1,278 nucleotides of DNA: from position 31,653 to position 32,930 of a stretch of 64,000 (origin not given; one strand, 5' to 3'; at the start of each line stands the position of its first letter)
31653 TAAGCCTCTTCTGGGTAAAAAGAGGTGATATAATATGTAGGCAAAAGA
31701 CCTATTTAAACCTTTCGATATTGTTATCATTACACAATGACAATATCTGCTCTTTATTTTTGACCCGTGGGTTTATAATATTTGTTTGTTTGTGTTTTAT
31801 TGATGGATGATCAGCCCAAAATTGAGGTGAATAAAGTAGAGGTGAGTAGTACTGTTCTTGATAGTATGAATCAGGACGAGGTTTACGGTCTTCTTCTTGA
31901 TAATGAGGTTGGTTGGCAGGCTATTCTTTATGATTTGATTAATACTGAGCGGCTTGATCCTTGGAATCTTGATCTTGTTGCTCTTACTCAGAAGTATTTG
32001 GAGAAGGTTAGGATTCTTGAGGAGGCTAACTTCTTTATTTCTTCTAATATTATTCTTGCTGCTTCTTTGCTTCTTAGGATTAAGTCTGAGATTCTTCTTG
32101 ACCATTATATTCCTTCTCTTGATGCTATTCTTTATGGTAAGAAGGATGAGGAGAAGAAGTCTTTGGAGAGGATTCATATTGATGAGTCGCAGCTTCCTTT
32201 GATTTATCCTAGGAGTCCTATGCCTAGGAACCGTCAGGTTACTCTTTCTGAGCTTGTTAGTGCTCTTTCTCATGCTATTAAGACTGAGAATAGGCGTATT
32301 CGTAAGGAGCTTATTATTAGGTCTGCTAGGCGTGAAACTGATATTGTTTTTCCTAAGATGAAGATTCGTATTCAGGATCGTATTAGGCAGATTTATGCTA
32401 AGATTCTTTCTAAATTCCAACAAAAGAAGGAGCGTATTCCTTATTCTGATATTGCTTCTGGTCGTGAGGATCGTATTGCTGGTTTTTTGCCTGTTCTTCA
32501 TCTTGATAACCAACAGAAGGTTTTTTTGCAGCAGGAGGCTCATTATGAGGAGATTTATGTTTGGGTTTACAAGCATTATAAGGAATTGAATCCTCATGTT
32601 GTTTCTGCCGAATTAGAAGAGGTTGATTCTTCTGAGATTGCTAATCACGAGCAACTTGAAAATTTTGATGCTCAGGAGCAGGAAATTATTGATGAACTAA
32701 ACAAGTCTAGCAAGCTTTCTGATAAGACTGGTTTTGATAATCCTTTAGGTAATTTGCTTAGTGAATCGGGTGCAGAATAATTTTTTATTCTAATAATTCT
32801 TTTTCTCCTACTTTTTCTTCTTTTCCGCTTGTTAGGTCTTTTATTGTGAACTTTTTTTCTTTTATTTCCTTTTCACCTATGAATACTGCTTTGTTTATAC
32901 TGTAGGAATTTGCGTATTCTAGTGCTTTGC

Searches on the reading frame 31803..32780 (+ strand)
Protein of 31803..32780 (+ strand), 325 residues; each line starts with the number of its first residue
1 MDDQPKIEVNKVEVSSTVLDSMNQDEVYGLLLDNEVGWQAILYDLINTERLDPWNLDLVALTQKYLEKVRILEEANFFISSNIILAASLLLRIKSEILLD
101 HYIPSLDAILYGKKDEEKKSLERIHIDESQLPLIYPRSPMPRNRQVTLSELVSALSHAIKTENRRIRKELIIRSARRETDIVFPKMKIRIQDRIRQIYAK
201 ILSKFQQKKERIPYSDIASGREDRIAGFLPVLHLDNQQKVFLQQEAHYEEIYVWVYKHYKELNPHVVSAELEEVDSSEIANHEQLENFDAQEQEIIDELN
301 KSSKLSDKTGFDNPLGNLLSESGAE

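Call 15: find_homologous_proteins(query=window:31803-32780:+, max_evalue=1e-10)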
Query window:31803-32780:+ (325 aa): 1875 proteins with E <= 1e-10 among 5530 candidates; the best 120 are listed.
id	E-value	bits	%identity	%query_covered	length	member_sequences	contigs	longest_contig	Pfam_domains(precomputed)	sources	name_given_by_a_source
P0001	1.4e-204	696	100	100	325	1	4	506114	PF02616.20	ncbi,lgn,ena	ncbi:MAG: segregation/condensation protein A [Nanoarchaeota archaeon]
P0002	5.6e-166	570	82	98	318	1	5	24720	PF02616.20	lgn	-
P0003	4.6e-145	501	72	96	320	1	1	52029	PF02616.20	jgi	jgi:segregation and condensation protein A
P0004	3.5e-143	495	72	95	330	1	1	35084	PF02616.20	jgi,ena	-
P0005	3.3e-136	472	69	98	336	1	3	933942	PF02616.20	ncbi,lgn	-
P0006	8.7e-127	441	63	95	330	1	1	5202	PF02616.20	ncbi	-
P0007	1.2e-121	424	64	93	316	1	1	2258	PF02616.20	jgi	-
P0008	5.9e-117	409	64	93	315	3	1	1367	PF02616.20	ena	-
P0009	6.6e-104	366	60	92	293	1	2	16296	PF02616.20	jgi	-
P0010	4.1e-102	360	58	92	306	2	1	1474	PF02616.20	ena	-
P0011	8.3e-96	339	58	80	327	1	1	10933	PF02616.20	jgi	-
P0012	3.5e-94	334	58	80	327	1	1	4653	PF02616.20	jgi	-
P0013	1.6e-93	332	57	76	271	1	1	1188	PF02616.20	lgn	-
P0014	2.9e-93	331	53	94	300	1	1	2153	PF02616.20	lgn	-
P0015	3.3e-93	331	51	93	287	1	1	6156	PF02616.20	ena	-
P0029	3.9e-91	324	60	77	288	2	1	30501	PF02616.20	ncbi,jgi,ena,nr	ncbi:MAG: segregation/condensation protein A [Nanoarchaeota archaeon]|nr:segregation/condensation pr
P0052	4.6e-88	314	52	93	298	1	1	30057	PF02616.20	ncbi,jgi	-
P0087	1.8e-85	305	58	74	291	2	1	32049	PF02616.20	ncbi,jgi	-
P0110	3.1e-84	301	56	75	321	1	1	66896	PF02616.20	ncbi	-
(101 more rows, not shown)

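Call 16: find_encoding_contigs(protein=P0002, flank=4000, max_places=2)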
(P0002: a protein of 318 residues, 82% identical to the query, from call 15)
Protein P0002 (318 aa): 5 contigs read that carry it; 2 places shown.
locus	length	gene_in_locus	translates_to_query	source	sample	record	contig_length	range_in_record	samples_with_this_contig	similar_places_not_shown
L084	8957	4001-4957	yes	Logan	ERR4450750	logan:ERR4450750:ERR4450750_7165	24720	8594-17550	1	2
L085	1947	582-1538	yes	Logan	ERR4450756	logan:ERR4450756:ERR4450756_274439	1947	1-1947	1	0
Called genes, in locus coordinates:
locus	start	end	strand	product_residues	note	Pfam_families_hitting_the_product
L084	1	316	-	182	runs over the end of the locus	-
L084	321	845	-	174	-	-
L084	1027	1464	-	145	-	PF00293:NUDIX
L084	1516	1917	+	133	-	PF18477:PIN_9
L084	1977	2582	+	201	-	PF03876:SHS2_Rpb7-N, PF00575:S1 (faint)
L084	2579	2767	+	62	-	PF06093:Spt4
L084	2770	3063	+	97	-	PF01282:Ribosomal_S24e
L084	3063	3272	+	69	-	PF01599:Ribosomal_S27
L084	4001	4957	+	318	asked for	PF02616:SMC_ScpA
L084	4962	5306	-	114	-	-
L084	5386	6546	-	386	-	PF00152:tRNA-synt_2 (weak), PF13393:tRNA-synt_His, PF03129:HGTP_anticodon (weak)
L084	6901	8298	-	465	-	-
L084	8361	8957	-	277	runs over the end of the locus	PF00089:Trypsin, PF13365:Trypsin_2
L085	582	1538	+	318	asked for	PF02616:SMC_ScpA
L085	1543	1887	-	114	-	-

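Call 17: find_encoding_contigs(protein=P0003, flank=4000, max_places=2)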
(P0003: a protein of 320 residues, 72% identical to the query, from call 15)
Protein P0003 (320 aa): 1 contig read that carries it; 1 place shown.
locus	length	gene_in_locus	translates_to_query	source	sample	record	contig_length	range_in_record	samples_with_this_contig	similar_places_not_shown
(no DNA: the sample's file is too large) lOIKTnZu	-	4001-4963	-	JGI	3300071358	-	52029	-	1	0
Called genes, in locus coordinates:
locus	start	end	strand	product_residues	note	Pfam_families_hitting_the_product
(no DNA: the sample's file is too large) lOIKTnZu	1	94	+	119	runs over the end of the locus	-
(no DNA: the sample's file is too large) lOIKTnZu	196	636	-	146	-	PF00293:NUDIX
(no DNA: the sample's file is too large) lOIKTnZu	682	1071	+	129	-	PF01850:PIN (weak), PF18477:PIN_9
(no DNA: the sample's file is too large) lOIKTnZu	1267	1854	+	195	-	PF03876:SHS2_Rpb7-N, PF00575:S1 (weak)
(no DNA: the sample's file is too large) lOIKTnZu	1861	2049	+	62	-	PF06093:Spt4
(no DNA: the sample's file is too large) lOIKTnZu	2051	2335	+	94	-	PF01282:Ribosomal_S24e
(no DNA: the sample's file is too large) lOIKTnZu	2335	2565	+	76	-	PF01599:Ribosomal_S27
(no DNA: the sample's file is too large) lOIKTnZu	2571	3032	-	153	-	-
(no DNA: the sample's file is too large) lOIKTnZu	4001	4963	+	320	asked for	PF02616:SMC_ScpA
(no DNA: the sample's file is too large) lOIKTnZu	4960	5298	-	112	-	-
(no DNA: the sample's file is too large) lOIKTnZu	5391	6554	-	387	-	PF01409:tRNA-synt_2d (faint), PF13393:tRNA-synt_His, PF00152:tRNA-synt_2 (weak)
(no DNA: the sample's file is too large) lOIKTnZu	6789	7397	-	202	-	-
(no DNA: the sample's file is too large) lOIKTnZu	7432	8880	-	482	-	-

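Call 18: find_encoding_contigs(protein=P0004, flank=4000, max_places=2)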
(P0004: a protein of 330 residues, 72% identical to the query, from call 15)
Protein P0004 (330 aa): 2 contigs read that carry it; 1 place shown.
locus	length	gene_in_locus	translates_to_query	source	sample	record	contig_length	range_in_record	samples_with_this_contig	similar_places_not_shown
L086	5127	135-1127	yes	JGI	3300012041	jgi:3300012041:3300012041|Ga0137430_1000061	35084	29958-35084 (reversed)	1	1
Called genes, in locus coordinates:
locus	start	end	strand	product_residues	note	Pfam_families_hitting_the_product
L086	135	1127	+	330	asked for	PF02616:SMC_ScpA (weak)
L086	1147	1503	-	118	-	-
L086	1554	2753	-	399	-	PF13393:tRNA-synt_His, PF00152:tRNA-synt_2, PF00587:tRNA-synt_2b, PF03129:HGTP_anticodon (weak)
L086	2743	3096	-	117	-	-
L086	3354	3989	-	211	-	-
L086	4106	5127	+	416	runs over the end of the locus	-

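Call 19: find_encoding_contigs(protein=P0005, flank=4000, max_places=2)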
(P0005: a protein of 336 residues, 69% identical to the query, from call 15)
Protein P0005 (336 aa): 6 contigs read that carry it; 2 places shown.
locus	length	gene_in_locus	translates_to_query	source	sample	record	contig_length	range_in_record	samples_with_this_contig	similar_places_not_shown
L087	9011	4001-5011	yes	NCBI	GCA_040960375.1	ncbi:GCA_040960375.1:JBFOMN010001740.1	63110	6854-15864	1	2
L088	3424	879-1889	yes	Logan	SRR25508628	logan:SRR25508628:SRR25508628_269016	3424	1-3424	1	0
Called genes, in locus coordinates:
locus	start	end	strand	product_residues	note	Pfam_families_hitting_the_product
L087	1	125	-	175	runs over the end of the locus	-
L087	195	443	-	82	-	-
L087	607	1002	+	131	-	PF18477:PIN_9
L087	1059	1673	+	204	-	PF03876:SHS2_Rpb7-N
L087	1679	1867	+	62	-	PF06093:Spt4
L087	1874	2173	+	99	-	PF01282:Ribosomal_S24e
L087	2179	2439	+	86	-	PF01599:Ribosomal_S27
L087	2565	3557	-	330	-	PF13793:Pribosyltran_N, PF00156:Pribosyltran, PF14572:Pribosyl_synth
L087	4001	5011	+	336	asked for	PF02616:SMC_ScpA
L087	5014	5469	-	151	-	-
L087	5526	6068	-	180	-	-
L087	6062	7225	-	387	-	PF01409:tRNA-synt_2d (weak), PF13393:tRNA-synt_His, PF00152:tRNA-synt_2 (weak), PF03129:HGTP_anticodon (weak)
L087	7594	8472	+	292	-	-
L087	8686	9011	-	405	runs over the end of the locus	PF12704:MacB_PCD, PF02687:FtsX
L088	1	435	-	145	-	?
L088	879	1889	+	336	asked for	PF02616:SMC_ScpA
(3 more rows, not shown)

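Call 23: find_related_loci(query=window:31803-32780:+, collection=metagenome_contigs, flank=3000)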
Query window:31803-32780:+ (325 aa) in metagenome_contigs; peptide patterns used: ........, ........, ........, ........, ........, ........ (x = any residue, [..] = any of these).
115 stretches matched a pattern; 5 encode a relative of the query (tblastn E <= 1e-3); 5 distinct loci.
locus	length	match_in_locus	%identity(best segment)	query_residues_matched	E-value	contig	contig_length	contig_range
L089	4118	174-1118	72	13-322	3e-156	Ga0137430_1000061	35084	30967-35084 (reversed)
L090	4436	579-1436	49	20-318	7e-81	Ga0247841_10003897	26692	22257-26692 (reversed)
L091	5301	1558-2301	49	20-267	6e-68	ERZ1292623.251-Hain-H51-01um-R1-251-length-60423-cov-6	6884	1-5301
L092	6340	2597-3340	49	20-267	6e-68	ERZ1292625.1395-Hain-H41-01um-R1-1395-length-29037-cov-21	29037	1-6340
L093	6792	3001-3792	48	20-280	1e-68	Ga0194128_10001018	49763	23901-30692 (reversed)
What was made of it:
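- Tried and rejected: Metagenome scan with ScpA: only 5 loci (call 23).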

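Call 25: find_encoding_contigs(protein=P0006, flank=4000, max_places=1)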
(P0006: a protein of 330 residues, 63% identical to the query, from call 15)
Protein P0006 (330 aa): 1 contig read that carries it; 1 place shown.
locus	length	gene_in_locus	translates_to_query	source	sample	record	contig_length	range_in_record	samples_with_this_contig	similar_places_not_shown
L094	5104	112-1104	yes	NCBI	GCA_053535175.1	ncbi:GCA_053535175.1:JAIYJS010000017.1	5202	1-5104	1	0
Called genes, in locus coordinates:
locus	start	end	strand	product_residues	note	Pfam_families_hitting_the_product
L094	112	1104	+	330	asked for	PF02616:SMC_ScpA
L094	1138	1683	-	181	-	-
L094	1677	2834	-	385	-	PF01409:tRNA-synt_2d, PF13393:tRNA-synt_His, PF00587:tRNA-synt_2b (faint), PF03129:HGTP_anticodon (weak)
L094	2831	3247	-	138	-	-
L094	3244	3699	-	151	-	PF01451:LMWPc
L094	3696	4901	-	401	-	PF14528:LAGLIDADG_3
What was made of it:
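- Tried and rejected: One of those had no DNA (call 17), and two ended too close to scpA (calls 18, 25).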

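Call 26: find_encoding_contigs(protein=P0009, flank=4000, max_places=1)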
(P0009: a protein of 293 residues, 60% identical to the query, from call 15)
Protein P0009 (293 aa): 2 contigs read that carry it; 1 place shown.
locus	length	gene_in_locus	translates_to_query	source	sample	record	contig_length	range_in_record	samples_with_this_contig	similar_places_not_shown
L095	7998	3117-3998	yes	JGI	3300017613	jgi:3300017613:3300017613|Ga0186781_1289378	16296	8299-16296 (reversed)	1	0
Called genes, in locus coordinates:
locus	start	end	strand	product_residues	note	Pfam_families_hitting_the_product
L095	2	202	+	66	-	PF18477:PIN_9 (weak)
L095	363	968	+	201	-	PF03876:SHS2_Rpb7-N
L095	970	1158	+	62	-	PF06093:Spt4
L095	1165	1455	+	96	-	PF01282:Ribosomal_S24e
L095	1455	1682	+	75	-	PF01599:Ribosomal_S27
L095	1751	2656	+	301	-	-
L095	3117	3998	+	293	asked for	PF02616:SMC_ScpA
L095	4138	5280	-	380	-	PF01409:tRNA-synt_2d (weak), PF13393:tRNA-synt_His, PF00152:tRNA-synt_2 (weak), PF00587:tRNA-synt_2b (weak), PF03129:HGTP_anticodon (weak)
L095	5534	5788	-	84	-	-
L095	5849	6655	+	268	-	PF01207:Dus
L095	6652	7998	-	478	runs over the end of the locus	-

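Call 27: find_encoding_contigs(protein=P0011, flank=4000, max_places=1)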
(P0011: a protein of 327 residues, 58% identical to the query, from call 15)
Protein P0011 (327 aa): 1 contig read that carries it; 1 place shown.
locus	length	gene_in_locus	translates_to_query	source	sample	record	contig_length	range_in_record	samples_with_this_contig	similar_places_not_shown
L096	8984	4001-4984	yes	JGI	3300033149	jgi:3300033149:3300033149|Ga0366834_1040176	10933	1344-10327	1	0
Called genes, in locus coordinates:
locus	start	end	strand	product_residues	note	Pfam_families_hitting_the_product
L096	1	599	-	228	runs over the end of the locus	-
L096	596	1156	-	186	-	-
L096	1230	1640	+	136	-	PF13638:PIN_4 (weak), PF18477:PIN_9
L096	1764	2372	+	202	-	-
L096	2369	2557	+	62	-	PF06093:Spt4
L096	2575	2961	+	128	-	PF01282:Ribosomal_S24e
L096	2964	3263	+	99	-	PF01599:Ribosomal_S27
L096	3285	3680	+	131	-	-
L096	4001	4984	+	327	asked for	PF02616:SMC_ScpA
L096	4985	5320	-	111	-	-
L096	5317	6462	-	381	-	PF00152:tRNA-synt_2 (weak), PF01409:tRNA-synt_2d, PF13393:tRNA-synt_His, PF00587:tRNA-synt_2b, PF03129:HGTP_anticodon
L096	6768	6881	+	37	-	-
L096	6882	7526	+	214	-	PF01694:Rhomboid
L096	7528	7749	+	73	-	-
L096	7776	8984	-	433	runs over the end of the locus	-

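Call 28: find_encoding_contigs(protein=P0029, flank=4000, max_places=1)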
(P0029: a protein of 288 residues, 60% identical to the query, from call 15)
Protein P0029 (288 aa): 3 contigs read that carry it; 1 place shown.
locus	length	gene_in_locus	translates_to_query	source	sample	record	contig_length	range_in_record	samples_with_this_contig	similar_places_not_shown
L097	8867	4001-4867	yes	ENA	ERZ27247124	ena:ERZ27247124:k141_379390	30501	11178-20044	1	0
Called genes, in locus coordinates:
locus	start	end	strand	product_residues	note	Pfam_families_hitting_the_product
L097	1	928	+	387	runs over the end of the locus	-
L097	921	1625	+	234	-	PF07690:MFS_1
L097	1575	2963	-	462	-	PF13414:TPR_11 (weak), PF13424:TPR_12 (weak), PF13432:TPR_16 (weak), PF14559:TPR_19, PF25063:ARM_TT21_C, PF12895:ANAPC3 (weak), PF13424:TPR_12 (weak), PF13414:TPR_11, +13 more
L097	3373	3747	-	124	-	-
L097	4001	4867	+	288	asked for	PF02616:SMC_ScpA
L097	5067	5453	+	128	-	-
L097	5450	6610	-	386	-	PF00152:tRNA-synt_2, PF01409:tRNA-synt_2d, PF13393:tRNA-synt_His, PF00587:tRNA-synt_2b (weak), PF03129:HGTP_anticodon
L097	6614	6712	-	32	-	-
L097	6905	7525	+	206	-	PF01694:Rhomboid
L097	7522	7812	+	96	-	-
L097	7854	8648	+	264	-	PF01207:Dus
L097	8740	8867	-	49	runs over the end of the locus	-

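Call 39: find_encoding_contigs(protein=P0110, flank=2500, max_places=1)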
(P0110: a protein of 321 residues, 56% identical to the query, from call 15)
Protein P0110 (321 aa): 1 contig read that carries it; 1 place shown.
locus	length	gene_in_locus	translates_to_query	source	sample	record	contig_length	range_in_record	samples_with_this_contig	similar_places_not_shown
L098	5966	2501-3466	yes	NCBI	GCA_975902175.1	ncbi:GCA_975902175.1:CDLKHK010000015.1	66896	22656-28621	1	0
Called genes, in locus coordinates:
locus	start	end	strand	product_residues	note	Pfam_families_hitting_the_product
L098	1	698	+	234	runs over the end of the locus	-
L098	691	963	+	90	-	PF01599:Ribosomal_S27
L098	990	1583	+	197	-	-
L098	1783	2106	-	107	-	-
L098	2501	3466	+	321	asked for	PF02616:SMC_ScpA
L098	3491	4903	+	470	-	PF02310:B12-binding, PF04055:Radical_SAM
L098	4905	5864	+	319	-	PF04055:Radical_SAM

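Call 40: find_encoding_contigs(protein=P0087, flank=2500, max_places=1)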
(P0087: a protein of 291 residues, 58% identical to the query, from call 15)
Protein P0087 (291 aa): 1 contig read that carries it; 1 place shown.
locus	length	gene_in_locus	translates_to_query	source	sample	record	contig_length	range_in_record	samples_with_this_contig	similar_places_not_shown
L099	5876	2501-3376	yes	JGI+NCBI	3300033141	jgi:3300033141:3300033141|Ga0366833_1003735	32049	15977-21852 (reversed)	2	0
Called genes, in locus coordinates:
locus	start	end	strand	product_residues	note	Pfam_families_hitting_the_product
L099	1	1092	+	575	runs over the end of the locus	PF00009:GTP_EFTU, PF01926:MMR_HSR1, PF11987:IF-2, PF14578:GTP_EFTU_D4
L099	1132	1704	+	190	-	PF01092:Ribosomal_S6e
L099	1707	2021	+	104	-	PF01599:Ribosomal_S27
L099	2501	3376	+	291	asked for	PF02616:SMC_ScpA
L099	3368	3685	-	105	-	-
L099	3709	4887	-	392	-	PF00152:tRNA-synt_2 (weak), PF13393:tRNA-synt_His, PF00587:tRNA-synt_2b, PF03129:HGTP_anticodon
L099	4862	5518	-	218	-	PF04055:Radical_SAM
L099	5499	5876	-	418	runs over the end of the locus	PF00977:His_biosynth, PF01502:PRA-CH, PF01503:PRA-PH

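Call 41: find_encoding_contigs(protein=P0052, flank=2500, max_places=1)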
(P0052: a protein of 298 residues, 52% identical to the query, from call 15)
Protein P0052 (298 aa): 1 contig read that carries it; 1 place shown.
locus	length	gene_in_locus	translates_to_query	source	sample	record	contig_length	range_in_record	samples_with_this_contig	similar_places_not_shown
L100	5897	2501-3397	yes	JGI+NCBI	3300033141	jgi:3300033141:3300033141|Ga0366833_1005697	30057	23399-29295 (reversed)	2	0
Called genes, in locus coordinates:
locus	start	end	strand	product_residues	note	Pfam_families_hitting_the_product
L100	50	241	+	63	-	-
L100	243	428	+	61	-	PF01092:Ribosomal_S6e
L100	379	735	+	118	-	PF01092:Ribosomal_S6e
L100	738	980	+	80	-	PF01599:Ribosomal_S27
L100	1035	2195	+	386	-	-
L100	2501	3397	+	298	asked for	PF02616:SMC_ScpA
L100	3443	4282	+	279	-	PF00924:MS_channel_2nd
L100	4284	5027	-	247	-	PF13393:tRNA-synt_His, PF03129:HGTP_anticodon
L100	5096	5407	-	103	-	PF13393:tRNA-synt_His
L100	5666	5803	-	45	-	-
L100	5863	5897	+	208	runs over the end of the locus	PF01694:Rhomboid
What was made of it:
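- Linkage to scpA is kept while the gene on the other side changes freely (calls 16-19, 26-28, 39-41).
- Tried and rejected: Most of the useful loci came from exact-protein look-ups of ScpA homologues (calls 16-19, 25-28, 39-41).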
